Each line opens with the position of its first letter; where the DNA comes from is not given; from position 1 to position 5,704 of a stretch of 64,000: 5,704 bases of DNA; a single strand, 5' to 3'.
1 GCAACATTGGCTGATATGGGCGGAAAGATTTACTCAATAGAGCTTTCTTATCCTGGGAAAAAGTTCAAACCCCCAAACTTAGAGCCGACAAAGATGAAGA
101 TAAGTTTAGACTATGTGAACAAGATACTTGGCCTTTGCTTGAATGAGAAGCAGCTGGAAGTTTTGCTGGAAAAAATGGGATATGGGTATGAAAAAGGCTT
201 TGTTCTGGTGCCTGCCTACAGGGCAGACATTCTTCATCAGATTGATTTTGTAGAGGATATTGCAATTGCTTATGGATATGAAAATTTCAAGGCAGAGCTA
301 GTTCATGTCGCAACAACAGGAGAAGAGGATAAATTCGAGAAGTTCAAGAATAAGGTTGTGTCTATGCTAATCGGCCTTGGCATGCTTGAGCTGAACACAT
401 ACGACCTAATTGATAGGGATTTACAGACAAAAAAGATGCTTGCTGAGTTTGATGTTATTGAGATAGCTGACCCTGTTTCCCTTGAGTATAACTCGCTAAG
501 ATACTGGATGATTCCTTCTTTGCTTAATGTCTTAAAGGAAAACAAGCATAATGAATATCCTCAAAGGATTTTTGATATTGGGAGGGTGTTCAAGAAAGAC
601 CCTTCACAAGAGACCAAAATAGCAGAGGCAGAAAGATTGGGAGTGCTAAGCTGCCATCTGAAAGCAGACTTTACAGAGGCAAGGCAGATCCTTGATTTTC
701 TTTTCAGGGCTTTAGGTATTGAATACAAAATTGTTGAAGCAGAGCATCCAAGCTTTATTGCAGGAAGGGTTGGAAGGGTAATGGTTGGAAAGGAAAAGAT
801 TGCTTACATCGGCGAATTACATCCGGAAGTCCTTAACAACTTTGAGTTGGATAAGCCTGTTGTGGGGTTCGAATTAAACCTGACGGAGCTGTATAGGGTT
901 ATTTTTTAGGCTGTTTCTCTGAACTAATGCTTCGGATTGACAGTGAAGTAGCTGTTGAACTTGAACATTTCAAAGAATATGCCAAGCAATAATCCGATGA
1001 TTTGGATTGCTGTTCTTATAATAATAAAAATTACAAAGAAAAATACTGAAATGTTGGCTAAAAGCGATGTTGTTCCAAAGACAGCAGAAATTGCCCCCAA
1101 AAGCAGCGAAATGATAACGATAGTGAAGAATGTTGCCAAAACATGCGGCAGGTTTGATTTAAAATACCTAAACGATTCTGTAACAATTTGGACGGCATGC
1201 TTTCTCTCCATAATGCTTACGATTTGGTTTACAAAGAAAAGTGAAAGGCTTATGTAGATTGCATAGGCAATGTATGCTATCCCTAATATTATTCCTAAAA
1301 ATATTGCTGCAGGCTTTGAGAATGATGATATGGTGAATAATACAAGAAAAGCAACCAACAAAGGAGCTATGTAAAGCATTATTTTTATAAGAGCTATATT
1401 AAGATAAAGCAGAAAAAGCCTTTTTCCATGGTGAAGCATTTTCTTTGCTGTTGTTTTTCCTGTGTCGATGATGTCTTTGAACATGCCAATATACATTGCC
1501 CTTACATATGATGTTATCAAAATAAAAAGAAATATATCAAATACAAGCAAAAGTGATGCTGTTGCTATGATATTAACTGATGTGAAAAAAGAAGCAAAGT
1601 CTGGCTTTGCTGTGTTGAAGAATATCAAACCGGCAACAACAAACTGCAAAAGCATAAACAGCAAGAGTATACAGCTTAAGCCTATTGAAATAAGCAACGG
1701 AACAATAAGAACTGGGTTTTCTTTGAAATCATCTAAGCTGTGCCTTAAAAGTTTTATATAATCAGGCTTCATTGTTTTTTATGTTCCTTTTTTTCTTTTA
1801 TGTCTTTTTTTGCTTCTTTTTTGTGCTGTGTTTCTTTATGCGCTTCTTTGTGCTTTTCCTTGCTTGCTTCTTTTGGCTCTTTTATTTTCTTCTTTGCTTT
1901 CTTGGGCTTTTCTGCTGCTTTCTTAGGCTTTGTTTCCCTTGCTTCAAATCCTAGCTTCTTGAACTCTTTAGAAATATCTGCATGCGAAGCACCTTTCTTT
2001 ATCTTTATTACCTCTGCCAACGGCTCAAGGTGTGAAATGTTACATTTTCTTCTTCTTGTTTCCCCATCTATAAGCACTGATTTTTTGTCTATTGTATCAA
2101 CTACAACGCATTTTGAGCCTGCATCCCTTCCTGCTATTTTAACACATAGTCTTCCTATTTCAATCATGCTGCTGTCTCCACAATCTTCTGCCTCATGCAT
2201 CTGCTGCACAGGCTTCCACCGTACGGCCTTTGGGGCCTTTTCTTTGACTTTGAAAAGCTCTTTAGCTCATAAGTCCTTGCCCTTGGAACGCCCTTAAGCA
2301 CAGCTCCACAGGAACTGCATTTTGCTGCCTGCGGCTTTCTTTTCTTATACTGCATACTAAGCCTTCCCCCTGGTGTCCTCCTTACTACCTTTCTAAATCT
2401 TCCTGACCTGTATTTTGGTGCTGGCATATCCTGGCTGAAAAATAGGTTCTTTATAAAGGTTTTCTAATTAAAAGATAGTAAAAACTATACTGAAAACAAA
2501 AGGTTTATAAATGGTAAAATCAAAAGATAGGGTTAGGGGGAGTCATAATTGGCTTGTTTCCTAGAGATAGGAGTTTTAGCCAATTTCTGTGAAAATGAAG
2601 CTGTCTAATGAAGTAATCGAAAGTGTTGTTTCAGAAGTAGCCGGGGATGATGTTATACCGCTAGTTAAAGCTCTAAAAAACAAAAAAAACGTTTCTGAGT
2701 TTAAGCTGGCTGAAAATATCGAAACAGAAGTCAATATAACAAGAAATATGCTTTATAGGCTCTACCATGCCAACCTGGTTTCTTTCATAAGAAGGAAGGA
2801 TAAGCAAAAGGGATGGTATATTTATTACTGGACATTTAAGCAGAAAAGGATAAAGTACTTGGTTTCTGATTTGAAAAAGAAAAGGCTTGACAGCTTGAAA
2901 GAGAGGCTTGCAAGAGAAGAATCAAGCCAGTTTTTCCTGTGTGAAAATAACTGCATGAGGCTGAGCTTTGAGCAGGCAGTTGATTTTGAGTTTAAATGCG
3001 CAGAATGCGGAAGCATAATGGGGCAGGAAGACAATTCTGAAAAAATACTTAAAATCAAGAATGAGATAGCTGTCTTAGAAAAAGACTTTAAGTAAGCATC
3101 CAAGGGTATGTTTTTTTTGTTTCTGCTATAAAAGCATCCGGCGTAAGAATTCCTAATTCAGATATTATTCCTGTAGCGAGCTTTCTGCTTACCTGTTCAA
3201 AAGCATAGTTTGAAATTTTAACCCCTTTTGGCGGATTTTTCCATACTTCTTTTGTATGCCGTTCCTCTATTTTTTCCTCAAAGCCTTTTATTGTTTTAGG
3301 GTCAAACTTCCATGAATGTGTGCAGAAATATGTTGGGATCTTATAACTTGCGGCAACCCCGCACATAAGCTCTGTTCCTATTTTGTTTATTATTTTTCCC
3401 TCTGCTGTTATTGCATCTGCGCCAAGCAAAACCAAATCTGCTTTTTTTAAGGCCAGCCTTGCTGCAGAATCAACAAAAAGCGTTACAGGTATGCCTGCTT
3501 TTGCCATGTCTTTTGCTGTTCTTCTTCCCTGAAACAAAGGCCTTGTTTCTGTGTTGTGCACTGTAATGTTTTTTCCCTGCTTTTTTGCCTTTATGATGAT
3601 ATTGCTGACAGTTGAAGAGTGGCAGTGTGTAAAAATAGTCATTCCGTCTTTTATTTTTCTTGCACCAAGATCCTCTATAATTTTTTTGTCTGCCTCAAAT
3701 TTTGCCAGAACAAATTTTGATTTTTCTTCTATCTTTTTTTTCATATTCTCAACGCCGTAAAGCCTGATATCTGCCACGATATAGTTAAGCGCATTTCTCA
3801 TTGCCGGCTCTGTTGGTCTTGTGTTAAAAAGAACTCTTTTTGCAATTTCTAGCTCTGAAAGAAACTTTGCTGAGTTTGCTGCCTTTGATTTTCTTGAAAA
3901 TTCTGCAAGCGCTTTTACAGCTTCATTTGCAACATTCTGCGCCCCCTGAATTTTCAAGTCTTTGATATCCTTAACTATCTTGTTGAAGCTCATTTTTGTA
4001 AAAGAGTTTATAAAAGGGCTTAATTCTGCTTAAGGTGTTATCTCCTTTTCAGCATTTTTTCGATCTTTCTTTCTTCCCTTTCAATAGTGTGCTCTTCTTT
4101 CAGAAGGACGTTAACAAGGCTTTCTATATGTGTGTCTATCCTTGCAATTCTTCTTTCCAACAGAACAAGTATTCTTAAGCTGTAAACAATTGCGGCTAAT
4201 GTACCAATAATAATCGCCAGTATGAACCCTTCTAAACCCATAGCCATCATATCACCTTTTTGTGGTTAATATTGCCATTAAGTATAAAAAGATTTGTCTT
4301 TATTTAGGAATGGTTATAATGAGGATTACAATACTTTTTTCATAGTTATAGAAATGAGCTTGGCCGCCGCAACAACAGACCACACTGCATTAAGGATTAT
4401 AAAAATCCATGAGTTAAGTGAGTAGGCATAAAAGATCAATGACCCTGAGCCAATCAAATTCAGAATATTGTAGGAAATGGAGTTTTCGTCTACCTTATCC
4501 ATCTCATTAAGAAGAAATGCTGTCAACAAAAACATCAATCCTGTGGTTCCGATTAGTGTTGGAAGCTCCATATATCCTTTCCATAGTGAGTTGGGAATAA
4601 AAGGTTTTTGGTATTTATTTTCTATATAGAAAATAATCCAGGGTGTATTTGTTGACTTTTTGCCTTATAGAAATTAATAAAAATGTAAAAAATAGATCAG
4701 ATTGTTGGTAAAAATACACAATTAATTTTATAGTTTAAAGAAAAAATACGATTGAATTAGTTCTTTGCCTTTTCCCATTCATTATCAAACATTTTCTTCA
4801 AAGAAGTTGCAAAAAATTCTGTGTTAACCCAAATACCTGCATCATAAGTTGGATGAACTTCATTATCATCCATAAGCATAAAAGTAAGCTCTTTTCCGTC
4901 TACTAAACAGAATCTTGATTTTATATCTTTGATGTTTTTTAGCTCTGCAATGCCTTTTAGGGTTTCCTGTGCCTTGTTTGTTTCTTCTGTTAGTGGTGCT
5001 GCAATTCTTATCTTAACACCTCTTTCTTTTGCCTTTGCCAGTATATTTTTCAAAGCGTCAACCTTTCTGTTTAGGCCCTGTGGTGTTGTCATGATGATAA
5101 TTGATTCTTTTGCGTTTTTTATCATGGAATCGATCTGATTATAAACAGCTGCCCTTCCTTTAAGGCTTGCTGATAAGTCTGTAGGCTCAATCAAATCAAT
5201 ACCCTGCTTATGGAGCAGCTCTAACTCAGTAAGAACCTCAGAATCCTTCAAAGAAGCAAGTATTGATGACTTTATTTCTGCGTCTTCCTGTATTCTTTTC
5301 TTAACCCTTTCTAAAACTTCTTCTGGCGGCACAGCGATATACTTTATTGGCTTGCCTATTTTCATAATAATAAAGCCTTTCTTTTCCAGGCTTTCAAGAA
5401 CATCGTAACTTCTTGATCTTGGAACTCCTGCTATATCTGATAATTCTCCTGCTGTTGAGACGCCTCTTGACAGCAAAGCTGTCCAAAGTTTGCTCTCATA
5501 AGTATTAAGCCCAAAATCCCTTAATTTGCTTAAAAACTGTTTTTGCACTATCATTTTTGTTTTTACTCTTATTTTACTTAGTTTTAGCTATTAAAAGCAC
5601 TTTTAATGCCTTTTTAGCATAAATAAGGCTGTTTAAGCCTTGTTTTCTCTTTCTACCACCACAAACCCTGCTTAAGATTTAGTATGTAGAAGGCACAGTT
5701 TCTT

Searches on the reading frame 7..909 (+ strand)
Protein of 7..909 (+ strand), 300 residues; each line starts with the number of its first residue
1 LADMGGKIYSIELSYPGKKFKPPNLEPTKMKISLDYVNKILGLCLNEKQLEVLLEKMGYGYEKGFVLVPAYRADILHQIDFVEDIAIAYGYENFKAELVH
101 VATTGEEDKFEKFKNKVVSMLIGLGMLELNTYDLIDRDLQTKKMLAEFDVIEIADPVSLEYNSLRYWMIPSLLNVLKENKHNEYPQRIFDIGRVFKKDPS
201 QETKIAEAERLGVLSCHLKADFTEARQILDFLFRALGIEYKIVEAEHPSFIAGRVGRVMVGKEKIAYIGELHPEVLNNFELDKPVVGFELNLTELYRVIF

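Call 55: search_protein_families(library=pfam, proteins=[window:7-909:+], max_evalue=0.01)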
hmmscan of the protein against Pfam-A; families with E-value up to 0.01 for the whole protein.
window:7-909:+ (300 aa): 3 families
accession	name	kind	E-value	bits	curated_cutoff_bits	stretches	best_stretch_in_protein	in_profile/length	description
PF17759.6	tRNA_synthFbeta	-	7.6e-45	153.4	22.4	1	100-292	7-214/214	Phenylalanyl tRNA synthetase beta chain CLM domain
PF03484.21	B5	-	4.9e-17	62.3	28.6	1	30-91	1-67/67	tRNA synthetase B5 domain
PF01409.25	tRNA-synt_2d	-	4.9e-06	26.6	19.8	1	158-289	69-214/246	tRNA synthetases class II core domain (F)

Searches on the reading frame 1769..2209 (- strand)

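Call 55: search_protein_families(library=pfam, proteins=[window:1769-2209:-], max_evalue=0.01)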
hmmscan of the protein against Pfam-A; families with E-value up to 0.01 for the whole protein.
window:1769-2209:- (146 aa): 1 family
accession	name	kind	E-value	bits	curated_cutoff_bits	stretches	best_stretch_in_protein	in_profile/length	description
PF00467.35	KOW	-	4.1e-05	23.7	22.3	1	19-48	2-32/32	KOW motif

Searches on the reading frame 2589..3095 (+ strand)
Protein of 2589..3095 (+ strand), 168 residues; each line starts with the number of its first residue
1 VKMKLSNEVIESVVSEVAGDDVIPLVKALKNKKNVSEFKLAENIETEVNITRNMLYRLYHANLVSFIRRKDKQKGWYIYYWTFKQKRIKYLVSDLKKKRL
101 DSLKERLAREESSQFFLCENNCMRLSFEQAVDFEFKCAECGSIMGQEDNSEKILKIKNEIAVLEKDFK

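Call 3: search_protein_families(library=pfam, proteins=[window:2589-3095:+])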
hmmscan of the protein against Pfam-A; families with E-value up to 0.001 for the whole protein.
window:2589-3095:+ (168 aa): 1 family
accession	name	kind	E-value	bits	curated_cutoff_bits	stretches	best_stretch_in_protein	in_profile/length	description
PF02002.24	TFIIE_alpha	-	9.5e-18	64.4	22.9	1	8-111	1-104/105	TFIIE alpha subunit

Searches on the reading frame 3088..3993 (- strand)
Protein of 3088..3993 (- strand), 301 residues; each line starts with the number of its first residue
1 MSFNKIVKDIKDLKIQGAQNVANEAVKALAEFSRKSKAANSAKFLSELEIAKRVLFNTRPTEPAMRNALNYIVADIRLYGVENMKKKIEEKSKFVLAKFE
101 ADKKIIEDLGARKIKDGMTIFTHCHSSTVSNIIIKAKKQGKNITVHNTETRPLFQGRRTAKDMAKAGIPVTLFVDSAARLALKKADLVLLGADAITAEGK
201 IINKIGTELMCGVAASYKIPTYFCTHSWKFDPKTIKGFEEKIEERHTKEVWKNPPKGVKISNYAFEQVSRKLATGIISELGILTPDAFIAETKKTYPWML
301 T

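Call 3: search_protein_families(library=pfam, proteins=[window:3088-3993:-])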
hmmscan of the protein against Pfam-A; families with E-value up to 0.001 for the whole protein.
window:3088-3993:- (301 aa): 1 family
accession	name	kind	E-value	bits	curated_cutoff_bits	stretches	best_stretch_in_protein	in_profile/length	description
PF01008.23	IF-2B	-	2e-65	221.2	22.4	1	14-285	1-280/280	Initiation factor 2 subunit family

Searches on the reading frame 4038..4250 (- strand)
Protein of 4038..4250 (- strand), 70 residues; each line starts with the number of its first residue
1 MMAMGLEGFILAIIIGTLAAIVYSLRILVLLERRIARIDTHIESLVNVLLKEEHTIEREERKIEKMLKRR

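Call 51: search_protein_families(library=ncbifam, proteins=[window:4038-4250:-], max_evalue=0.01)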
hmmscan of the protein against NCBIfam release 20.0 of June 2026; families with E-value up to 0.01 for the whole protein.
window:4038-4250:- (70 aa): 1 family
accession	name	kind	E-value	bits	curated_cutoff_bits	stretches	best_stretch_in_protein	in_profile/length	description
NF001421.0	PRK00295.1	equivalog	0.0051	17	95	1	30-69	9-48/68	hypothetical protein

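Call 55: search_protein_families(library=pfam, proteins=[window:4038-4250:-], max_evalue=0.01)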
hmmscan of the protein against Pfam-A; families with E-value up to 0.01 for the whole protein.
window:4038-4250:- (70 aa): 0 families

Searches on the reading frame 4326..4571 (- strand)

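Call 51: search_protein_families(library=ncbifam, proteins=[window:4326-4571:-], max_evalue=0.01)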
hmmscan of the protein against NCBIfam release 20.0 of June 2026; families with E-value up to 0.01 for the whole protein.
window:4326-4571:- (81 aa): 1 family
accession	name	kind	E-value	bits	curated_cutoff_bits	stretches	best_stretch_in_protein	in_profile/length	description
NF047864.1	CBU_0592_membra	subfamily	3.2e-09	36.6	25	1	4-68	2-66/72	CBU_0592 family membrane protein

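Call 55: search_protein_families(library=pfam, proteins=[window:4326-4571:-], max_evalue=0.01)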
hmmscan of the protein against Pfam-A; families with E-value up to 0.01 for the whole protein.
window:4326-4571:- (81 aa): 0 families

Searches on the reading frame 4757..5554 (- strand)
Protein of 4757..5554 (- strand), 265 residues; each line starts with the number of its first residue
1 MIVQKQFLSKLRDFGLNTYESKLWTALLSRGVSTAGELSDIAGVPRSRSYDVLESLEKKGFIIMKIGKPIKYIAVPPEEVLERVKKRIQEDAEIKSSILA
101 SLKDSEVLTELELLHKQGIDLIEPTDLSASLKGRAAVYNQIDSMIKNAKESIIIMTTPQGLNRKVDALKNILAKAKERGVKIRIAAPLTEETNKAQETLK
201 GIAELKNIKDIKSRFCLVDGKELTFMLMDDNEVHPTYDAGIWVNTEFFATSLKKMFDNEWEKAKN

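Call 3: search_protein_families(library=pfam, proteins=[window:4757-5554:-])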
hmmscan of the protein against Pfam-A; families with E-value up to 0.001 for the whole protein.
window:4757-5554:- (265 aa): 2 families
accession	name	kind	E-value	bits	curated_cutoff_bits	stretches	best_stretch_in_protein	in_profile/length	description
PF01978.25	TrmB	-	3.7e-20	72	25.6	1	11-78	1-68/68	Sugar-specific transcriptional regulator TrmB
PF11495.14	Regulator_TrmB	-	8e-10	38.8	22.2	1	132-264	6-133/233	Archaeal transcriptional regulator TrmB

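Call 50: search_solved_structures(query=window:4757-5554:-, max_evalue=0.001)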
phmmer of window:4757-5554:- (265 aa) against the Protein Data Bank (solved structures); distinct sequences matched with E-value up to 0.001: 4.
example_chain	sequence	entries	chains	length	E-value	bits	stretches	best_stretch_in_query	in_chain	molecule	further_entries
5bpd_A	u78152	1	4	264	1.2e-19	74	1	13-264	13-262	TrmBL2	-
5bqt_A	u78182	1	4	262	1.2e-19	73.9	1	13-264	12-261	Putative HTH-type transcriptional regulator TrmBL2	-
5box_A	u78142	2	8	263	1.2e-19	73.9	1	13-264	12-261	Putative HTH-type transcriptional regulator TrmBL2 | TrmBL2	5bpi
3qph_A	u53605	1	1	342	3.3e-09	39.7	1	9-92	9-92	TrmB, a global transcription regulator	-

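Call 51: search_protein_families(library=ncbifam, proteins=[window:4757-5554:-], max_evalue=0.01)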
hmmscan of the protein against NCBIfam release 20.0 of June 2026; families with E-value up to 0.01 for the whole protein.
window:4757-5554:- (265 aa): 5 families
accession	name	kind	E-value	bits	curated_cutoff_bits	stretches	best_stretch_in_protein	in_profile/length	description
NF041141.1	tran_reg_TrmBL2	equivalog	1.2e-23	84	530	1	13-264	13-262/264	HTH-type transcriptional regulator TrmBL2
NF047390.1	TransRegTrmBL1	equivalog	3e-18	65.9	650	1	5-103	4-102/341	HTH-type sugar sensing transcriptional regulator TrmBL1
NF047392.1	TransRegTrmBHalo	equivalog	1.3e-14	54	500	1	12-185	14-164/349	HTH-type sugar sensing transcriptional regulator TrmB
NF040851.1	tran_reg_TrmB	equivalog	2.2e-13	50.1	600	1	3-223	3-200/338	HTH-type sugar-sensing transcriptional regulator TrmB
NF038319.1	DISARM_DrmC_I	equivalog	0.00039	20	133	1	141-206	99-160/236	DISARM system phospholipase D-like protein DrmC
